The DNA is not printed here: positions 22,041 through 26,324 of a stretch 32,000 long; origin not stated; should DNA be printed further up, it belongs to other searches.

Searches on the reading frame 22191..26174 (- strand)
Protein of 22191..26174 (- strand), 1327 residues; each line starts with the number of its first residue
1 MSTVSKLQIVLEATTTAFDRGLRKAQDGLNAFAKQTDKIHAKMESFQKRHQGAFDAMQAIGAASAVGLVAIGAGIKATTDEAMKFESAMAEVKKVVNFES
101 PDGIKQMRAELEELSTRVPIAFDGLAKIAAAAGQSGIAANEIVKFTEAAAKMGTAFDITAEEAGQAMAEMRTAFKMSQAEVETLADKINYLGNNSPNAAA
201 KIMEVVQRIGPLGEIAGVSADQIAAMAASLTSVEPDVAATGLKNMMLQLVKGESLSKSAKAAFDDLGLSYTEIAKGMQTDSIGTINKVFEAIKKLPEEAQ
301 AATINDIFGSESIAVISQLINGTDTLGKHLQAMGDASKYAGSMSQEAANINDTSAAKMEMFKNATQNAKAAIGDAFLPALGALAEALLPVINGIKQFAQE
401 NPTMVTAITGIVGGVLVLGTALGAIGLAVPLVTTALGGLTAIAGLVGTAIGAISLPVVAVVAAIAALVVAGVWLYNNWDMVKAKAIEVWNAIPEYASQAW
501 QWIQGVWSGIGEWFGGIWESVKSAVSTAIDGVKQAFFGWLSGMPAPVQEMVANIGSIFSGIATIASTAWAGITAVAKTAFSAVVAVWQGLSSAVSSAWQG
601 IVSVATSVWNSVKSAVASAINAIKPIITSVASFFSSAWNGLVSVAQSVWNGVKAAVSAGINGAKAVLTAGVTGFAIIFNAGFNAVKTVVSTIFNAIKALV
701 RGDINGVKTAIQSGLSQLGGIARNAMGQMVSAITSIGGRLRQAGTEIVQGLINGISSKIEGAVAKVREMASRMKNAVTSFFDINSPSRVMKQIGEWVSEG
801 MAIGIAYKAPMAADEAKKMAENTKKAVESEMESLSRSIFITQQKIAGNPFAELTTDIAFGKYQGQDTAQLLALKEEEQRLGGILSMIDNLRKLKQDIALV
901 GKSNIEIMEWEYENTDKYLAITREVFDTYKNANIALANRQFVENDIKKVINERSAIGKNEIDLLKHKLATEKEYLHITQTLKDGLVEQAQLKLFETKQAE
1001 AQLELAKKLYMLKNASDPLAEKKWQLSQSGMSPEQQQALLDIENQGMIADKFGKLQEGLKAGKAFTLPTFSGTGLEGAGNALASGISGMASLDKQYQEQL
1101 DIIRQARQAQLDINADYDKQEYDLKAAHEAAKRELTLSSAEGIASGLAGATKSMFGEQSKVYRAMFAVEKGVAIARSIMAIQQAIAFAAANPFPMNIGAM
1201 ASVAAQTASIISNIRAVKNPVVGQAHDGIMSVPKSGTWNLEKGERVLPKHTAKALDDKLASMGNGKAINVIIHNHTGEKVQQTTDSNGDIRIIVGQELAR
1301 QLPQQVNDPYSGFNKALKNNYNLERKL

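Call 102: search_protein_families(library=pfam, proteins=[window:22191-26174:-], max_evalue=0.001)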
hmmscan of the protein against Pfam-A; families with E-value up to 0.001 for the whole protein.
window:22191-26174:- (1327 aa): 1 family
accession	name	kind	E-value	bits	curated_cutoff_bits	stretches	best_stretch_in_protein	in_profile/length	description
PF10145.14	PhageMin_Tail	-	6.2e-40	137.7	33.2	1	110-309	3-201/201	Phage-related minor tail protein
